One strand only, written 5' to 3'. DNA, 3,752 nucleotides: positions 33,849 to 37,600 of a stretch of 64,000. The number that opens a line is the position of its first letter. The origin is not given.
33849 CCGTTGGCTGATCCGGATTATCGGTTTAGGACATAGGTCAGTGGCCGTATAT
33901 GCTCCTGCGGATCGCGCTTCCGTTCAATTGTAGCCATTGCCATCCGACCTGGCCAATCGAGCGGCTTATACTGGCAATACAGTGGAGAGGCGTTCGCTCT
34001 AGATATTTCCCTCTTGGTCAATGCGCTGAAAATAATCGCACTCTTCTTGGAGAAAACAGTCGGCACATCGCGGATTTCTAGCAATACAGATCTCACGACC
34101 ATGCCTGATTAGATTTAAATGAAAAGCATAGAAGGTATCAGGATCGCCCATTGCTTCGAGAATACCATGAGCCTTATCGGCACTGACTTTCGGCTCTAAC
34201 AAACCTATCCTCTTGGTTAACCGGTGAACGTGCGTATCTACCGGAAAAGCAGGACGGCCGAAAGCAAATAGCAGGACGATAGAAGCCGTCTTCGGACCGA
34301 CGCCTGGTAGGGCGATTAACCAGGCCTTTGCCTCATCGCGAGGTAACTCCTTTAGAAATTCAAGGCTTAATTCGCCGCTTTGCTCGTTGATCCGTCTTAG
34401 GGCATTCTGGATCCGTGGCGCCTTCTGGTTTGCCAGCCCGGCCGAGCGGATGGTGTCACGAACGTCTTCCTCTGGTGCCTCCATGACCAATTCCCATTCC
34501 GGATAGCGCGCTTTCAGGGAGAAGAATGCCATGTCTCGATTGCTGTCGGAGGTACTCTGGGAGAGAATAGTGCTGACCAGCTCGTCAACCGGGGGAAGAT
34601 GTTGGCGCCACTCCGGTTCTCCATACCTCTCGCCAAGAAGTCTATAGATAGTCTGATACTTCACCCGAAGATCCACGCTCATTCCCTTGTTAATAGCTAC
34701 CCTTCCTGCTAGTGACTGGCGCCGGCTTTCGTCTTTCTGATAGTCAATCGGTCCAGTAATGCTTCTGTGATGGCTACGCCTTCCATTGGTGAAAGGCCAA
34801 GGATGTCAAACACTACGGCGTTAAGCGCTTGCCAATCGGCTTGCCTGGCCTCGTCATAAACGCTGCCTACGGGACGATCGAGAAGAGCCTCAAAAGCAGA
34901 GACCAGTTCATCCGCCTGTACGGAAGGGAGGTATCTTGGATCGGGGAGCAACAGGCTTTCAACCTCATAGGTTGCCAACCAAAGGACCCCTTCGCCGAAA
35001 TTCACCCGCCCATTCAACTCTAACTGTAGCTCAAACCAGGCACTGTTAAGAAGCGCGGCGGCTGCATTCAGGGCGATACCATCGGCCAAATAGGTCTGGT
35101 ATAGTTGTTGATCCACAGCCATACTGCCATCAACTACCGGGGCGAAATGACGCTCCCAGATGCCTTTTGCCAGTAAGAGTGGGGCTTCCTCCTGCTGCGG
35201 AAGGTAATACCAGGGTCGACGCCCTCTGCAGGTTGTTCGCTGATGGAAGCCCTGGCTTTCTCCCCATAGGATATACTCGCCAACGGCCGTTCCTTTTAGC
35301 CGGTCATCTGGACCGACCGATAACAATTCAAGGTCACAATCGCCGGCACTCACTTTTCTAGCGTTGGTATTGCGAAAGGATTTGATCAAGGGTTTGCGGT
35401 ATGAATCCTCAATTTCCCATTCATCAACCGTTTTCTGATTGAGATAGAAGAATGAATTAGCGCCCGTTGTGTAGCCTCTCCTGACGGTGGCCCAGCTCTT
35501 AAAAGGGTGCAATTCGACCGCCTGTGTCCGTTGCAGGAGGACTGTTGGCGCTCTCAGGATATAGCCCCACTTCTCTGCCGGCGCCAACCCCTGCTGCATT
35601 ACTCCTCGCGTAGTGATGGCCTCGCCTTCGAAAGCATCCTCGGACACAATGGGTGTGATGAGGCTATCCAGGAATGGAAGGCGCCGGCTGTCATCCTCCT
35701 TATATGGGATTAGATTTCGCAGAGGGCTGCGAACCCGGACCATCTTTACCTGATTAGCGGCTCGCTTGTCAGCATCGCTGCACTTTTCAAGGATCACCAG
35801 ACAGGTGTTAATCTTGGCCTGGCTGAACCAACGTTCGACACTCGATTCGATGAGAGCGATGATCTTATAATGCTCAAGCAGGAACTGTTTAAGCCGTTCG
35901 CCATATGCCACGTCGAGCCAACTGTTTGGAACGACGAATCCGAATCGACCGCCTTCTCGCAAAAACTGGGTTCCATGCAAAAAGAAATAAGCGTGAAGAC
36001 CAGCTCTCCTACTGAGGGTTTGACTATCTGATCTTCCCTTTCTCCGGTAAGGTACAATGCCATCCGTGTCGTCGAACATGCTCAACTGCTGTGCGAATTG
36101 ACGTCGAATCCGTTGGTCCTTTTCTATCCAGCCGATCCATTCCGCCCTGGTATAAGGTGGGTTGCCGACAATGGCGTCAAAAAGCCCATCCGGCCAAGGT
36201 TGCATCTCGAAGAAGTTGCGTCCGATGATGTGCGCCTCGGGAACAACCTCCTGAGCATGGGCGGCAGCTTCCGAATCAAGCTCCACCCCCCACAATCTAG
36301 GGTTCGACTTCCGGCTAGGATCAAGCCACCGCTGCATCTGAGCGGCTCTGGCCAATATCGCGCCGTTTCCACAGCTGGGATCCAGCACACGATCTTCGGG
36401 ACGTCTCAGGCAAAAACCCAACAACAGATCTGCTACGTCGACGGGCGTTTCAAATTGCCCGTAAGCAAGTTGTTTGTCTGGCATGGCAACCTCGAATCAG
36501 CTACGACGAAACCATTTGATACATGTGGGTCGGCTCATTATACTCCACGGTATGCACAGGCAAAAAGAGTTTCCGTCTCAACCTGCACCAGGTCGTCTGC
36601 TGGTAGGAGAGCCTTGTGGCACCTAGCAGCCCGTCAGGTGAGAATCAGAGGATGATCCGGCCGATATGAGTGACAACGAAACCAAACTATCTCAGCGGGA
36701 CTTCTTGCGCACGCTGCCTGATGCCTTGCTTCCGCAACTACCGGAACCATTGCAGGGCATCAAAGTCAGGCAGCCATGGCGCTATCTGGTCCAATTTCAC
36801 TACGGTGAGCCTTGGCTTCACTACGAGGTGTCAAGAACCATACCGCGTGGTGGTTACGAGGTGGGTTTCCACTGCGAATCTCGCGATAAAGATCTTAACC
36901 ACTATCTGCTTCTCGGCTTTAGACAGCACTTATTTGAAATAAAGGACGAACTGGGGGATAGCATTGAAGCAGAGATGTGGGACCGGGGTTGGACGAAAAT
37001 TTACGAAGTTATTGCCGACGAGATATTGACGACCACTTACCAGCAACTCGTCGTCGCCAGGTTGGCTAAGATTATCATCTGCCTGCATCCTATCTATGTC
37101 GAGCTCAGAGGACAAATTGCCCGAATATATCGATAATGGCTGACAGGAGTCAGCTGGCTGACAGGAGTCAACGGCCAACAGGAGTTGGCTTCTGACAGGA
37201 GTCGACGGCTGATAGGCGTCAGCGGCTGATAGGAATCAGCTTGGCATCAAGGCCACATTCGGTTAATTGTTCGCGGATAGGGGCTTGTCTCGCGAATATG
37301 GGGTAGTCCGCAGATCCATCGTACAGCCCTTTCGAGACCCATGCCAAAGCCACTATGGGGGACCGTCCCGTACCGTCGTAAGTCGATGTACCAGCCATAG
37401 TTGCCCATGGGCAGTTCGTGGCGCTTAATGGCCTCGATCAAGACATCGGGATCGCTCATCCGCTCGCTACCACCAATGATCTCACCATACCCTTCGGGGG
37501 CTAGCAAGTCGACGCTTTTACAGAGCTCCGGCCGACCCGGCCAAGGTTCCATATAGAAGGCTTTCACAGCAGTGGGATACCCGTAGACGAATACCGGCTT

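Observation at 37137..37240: Six tandem AGGA-loop hairpins with compensatory stem changes, resembling a CsrB/Rsm-type sponge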

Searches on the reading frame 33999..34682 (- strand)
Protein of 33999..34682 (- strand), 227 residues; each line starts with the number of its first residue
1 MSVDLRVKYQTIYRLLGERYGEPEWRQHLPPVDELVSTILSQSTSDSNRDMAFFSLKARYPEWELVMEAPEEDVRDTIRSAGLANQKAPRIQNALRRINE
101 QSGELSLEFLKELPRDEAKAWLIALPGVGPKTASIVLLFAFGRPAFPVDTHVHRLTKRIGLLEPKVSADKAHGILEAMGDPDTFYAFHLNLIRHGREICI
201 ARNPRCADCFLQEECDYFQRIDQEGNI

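Call 33: search_protein_families(library=pfam, proteins=[window:33999-34682:-], max_evalue=0.01)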
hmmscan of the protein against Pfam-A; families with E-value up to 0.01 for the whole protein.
window:33999-34682:- (227 aa): 3 families
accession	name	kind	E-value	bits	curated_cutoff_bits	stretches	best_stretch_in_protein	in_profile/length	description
PF00730.31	HhH-GPD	-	4.1e-16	59.7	26.2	1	36-172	1-99/108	HhH-GPD superfamily base excision DNA repair protein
PF00633.29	HHH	-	0.00024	21.2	24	1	120-138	11-29/30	Helix-hairpin-helix motif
PF10576.14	EndIII_4Fe-2S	-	0.00031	21.4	20.5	1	199-215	1-17/17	Iron-sulfur binding domain of endonuclease III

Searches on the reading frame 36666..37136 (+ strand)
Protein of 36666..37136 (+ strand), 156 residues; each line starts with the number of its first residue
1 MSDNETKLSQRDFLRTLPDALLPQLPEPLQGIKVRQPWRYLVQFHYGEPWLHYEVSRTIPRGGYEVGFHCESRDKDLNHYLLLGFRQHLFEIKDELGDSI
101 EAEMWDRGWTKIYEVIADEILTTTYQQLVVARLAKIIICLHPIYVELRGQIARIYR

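Call 9: find_encoding_contigs(protein=window:36666-37136:+, flank=10000, max_places=10)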
Protein window:36666-37136:+ (156 aa): no gene with exactly this product is on record in the collection.

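Call 33: search_protein_families(library=pfam, proteins=[window:36666-37136:+], max_evalue=0.01)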
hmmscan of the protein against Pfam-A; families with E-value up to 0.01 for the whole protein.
window:36666-37136:+ (156 aa): 0 families

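Call 34: search_protein_families(library=padloc, proteins=[window:36666-37136:+], max_evalue=0.01)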
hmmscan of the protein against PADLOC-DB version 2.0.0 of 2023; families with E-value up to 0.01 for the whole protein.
window:36666-37136:+ (156 aa): 0 families

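Call 62: find_homologous_proteins(query=window:36666-37136:+, max_evalue=0.001)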
Query window:36666-37136:+ (156 aa): 596 proteins with E <= 0.001 among 619 candidates; the best 120 are listed.
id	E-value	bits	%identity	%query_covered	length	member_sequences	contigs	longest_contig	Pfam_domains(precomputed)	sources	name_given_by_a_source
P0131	3.5e-94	331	92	100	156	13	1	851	-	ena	-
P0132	3.7e-86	305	83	100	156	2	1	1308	-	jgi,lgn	jgi:hypothetical protein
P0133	4.3e-82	292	79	100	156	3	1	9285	-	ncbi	-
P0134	3.3e-81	289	79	100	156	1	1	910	-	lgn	-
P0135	2.8e-79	282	73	100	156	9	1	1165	-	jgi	jgi:hypothetical protein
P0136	5.1e-79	282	78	100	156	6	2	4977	-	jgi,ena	-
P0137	9.9e-78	277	74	100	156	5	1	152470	-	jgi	jgi:hypothetical protein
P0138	4.1e-76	272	71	100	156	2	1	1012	-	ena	-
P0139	1.1e-71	258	68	100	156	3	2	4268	-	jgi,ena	jgi:hypothetical protein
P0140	4.0e-70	253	72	96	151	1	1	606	-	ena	-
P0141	6.0e-69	249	71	96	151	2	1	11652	-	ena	-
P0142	1.3e-68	248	70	96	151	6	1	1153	-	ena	-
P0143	1.6e-68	248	70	97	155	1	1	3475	-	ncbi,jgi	-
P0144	9.0e-68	245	70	96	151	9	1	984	-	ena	-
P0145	2.5e-67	244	70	97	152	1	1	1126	-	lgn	-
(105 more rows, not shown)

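Call 68: search_solved_structures(query=A3, max_evalue=1)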
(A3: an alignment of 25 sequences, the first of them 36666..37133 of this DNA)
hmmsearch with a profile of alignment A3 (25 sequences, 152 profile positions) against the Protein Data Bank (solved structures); distinct sequences matched with E-value up to 1: 0.

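Call 74: predict_structure(alignment_id=A3)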
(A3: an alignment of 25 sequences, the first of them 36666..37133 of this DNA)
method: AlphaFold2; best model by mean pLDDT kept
length: 156 residues; sequences in the alignment: 25
mean_pLDDT: 89.8   pTM: 0.86
mean pLDDT of the five models: 89.8, 86.7, 86.3, 85.9, 85.6
residues with pLDDT >= 90: 104; 70-90: 45; 50-70: 5; < 50: 2
segments of 3 or more residues with pLDDT < 50: none
pLDDT, mean of each block of 10 residues (from residue 1): 76 94 93 89 87 90 91 87 93 96 86 94 96 97 90 70
secondary structure, 60 per line:
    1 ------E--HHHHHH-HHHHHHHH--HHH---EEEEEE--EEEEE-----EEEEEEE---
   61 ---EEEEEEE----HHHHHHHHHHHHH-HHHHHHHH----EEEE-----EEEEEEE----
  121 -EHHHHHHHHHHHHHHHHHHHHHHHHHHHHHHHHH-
elements in order: H10-15 H17-24 E33-38 E41-45 E51-57 E64-70 H75-87 H89-96 E101-104 E110-116 H123-155

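Call 76: fold_search(model_id=the predicted structure, library=pdb)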
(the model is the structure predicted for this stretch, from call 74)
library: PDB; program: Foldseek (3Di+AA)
matches with E <= 10: 1316; with E <= 0.001: 0
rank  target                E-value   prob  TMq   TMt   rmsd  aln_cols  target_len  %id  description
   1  3kxy_B                3.7e-02  0.97  0.44  0.50   6.0       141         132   13  Crystal Structure of the ExsC-ExsE Complex (released 2010-06-30)
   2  2xga_B                3.7e-02  0.92  0.42  0.49   6.2       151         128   11  MTSL spin-labelled Shigella Flexneri Spa15 (released 2010-12-01)
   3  3kxy_D                7.5e-02  0.91  0.43  0.49   6.2       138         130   12  Crystal Structure of the ExsC-ExsE Complex (released 2010-06-30)
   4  2xga_A                8.9e-02  0.72  0.39  0.45   6.7       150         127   11  MTSL spin-labelled Shigella Flexneri Spa15 (released 2010-12-01)
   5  3kxy_A                1.3e-01  0.35  0.27  0.31   9.7       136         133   12  Crystal Structure of the ExsC-ExsE Complex (released 2010-06-30)
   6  4g6t_A                1.4e-01  0.63  0.35  0.40   7.3       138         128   15  Structure of the HopA1-SchA Chaperone-Effector Complex (released 2013-06-05)
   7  9ux0_C                1.5e-01  0.66  0.40  0.45   6.6       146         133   10  Crystal structure of the virulence effector VepA in complex with its secretion chaperone VecA (released 2025-06-25)
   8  7lvh_A                1.6e-01  0.51  0.28  0.17   8.0        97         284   12  CRYSTAL STRUCTURE OF AP2 ASSOCIATED KINASE 1 ISOFORM 1 COMPLEXED WITH LIGAND N-[3-METHOXY-4-(1,3-OXAZOL-5-YL)PHENYL]-3 (released 2021-07-28)
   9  8yx0                  1.6e-01  0.21  0.28  0.15  11.4       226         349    8  Crystal structure of Procambarus clarkii Arginine kinase (released 2025-04-09)
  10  3kxy_H                1.7e-01  0.72  0.42  0.47   7.5       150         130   12  Crystal Structure of the ExsC-ExsE Complex (released 2010-06-30)
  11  4akx_A                2.4e-01  0.33  0.31  0.38  10.0       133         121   14  Structure of the heterodimeric complex ExoU-SpcU from the type III secretion system (T3SS) of Pseudomonas aeruginosa (released 2012-04-18)
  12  5y7z_A                2.4e-01  0.23  0.27  0.16  11.8       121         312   12  Complex structure of cyclin G-associated kinase with gefitinib (released 2018-08-29)
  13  4o38_A                2.5e-01  0.41  0.29  0.19   6.2        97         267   12  Crystal structure of the human cyclin G associated kinase (GAK) (released 2014-01-01)
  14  4rf8_B                2.7e-01  0.16  0.25  0.07  11.8       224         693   10  Crystal structure of double-domain arginine kinase from Anthopleura japonicas in complex with ADP (released 2015-04-08)
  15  3q2j_A                3.0e-01  0.41  0.28  0.19  11.1        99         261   13  Crystal Structure of 3',5"-Aminoglycoside Phosphotransferase Type IIIa Protein Kinase Inhibitor CKI-7 Complex (released 2011-05-18)
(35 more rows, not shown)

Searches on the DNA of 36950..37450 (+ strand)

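Call 40: search_rna_families(source=window, start=36950, end=37450, threshold=evalue, max_evalue=10, show_alignments=2)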
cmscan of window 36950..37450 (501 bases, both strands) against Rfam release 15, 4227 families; matches with E-value up to 10: 0.
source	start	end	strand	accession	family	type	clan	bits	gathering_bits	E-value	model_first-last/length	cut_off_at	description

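Call 48: build_rna_model(alignment_id=A1, structure=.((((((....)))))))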
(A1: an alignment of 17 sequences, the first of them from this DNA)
Model R1 built from alignment A1 (17 sequences, 17 columns); structure: as given.
model positions 17; base pairs 6; branch points 0; effective number of sequences 17; information 1.255 bits per position. Calibrated on 0.2 Mb of random sequence (short: E-values are rough).
structure used (alignment columns):
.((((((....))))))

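Call 49: search_with_rna_model(model_id=R1, source=window, filters=off, max_evalue=10)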
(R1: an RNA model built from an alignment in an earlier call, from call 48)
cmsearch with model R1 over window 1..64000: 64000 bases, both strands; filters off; matches with E-value up to 10: 26.
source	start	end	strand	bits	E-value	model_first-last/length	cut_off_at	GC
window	37138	37154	+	28.8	1.1e-05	1-17/17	no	0.65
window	37173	37189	+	26.9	3.9e-05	1-17/17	no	0.65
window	37156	37172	+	25.9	8.3e-05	1-17/17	no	0.59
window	37224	37240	+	25.5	0.0001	1-17/17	no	0.53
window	37207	37223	+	22.4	0.0009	1-17/17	no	0.65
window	37190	37206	+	18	0.019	1-17/17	no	0.53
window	51407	51423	-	15.2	0.12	1-17/17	no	0.71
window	34572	34590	-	11.7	1.4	1-17/17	no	0.63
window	15094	15118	-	11.5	1.6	1-17/17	no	0.72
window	50081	50098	-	11.4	1.6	1-17/17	no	0.5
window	41185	41201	+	10.9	2.3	1-17/17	no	0.65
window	37139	37155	-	10.6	2.9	1-17/17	no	0.59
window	3104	3119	+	10.6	2.9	1-17/17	no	0.62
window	12410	12423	-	10.6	2.9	1-17/17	no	0.79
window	17690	17708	+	10.5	3.1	1-17/17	no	0.58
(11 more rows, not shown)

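Call 50: search_with_rna_model(model_id=R1, sources=[L002, L003, L194, L195, L196, L029, L145, L167, L170], filters=off, max_evalue=10)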
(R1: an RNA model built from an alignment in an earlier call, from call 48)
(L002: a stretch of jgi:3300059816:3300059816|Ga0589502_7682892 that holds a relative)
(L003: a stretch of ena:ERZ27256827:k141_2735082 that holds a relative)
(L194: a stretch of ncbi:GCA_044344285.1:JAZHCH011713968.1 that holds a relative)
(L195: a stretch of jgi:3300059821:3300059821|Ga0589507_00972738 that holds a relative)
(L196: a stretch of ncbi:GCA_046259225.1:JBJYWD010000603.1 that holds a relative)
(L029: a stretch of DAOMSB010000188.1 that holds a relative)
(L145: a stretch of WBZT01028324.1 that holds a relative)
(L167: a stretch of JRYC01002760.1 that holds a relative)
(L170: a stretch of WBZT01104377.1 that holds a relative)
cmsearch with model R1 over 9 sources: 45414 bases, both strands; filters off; matches with E-value up to 10: 52.
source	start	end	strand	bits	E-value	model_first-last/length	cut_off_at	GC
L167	764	780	+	26.8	3e-05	1-17/17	no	0.76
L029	5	21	-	26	5.1e-05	1-17/17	no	0.65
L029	22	38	-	26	5.1e-05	1-17/17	no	0.65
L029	39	55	-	26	5.1e-05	1-17/17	no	0.65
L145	169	185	+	26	5.1e-05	1-17/17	no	0.65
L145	186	202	+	26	5.1e-05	1-17/17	no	0.65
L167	747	763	+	26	5.1e-05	1-17/17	no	0.65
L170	1304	1320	+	26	5.1e-05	1-17/17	no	0.65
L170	1321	1337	+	26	5.1e-05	1-17/17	no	0.65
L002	2532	2548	-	24.6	0.00014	1-17/17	no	0.59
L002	2481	2497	-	24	0.00021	1-17/17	no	0.65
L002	2498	2514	-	23.3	0.00035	1-17/17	no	0.88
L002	2515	2531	-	23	0.00042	1-17/17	no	0.59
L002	2464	2480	-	19.1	0.006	1-17/17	no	0.65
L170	959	979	+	13.8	0.23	1-17/17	no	0.62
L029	653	676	-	11.8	0.87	1-17/17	no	0.62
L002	5096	5114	+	11.7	0.96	1-17/17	no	0.58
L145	1709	1735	-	11.5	1.1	1-17/17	no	0.78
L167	6501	6514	+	11.2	1.4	1-17/17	no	0.64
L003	3626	3647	+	10.8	1.8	1-17/17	no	0.73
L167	3552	3568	+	10.7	1.9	1-17/17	no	0.88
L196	5953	5969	-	10.5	2.2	1-17/17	no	0.53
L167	894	917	-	10.3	2.5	1-17/17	no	0.67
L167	3488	3503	-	10.2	2.7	1-17/17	no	0.81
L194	1249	1270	-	10.2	2.8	1-17/17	no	0.64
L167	5437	5461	+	10.2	2.8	1-17/17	no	0.76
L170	104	123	+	10.1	3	1-17/17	no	0.55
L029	3487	3508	+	10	3.1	1-17/17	no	0.64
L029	3488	3509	-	9.9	3.2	1-17/17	no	0.64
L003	3791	3810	-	9.8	3.6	1-17/17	no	0.55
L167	4845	4870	+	9.8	3.6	1-17/17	no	0.62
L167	5883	5902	+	9.6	4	1-17/17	no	0.65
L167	7725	7737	-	9.5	4.3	1-17/17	no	0.69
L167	435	456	-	9.4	4.7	1-17/17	no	0.77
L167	5742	5758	+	9.4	4.7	1-17/17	no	0.71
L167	2513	2537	-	9.2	5.5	1-17/17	no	0.8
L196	478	495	-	9.1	5.6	1-17/17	no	0.44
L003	4895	4909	+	9.1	5.7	1-17/17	no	0.67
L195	580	601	-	9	6.1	1-17/17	no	0.64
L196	1512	1528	+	8.9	6.7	1-17/17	no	0.47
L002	2531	2547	+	8.8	7.3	1-17/17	no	0.59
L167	4005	4021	+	8.7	7.6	1-17/17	no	0.71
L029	2652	2671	-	8.7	7.8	1-17/17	no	0.85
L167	7929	7952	-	8.6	7.9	1-17/17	no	0.71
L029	652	675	+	8.6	7.9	1-17/17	no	0.67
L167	3872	3890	-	8.6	7.9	1-17/17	no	0.79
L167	765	781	-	8.6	8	1-17/17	no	0.71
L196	6090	6101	-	8.6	8.2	1-17/17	no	0.67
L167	3199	3212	-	8.4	9.4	1-17/17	no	0.86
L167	6502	6515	-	8.4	9.5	1-17/17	no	0.64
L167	6647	6662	-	8.4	9.6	1-17/17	no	0.75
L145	830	852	-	8.3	9.6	1-17/17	no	0.74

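Call 61: search_with_rna_model(model_id=R1, sources=[L203, L204, L205, L202], filters=off, max_evalue=1)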
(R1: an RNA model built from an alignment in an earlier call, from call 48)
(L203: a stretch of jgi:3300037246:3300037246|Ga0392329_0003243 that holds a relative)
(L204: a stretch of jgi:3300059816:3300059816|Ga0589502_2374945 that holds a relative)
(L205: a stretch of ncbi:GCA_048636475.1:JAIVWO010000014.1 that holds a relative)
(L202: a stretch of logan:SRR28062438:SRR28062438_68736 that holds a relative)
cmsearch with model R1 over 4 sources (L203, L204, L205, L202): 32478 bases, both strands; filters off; matches with E-value up to 1: 8.
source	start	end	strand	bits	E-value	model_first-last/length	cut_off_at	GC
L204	2670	2686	+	18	0.0094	1-17/17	no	0.65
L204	2603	2619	-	16.7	0.022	1-17/17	no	0.71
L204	2654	2670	-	13.1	0.27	1-17/17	no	0.59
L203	2419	2435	-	12.1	0.51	1-17/17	no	0.65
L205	1452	1468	-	12.1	0.51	1-17/17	no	0.65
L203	4983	5001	+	11.7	0.69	1-17/17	no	0.63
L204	5235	5253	+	11.7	0.69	1-17/17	no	0.63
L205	4018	4036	+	11.7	0.69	1-17/17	no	0.63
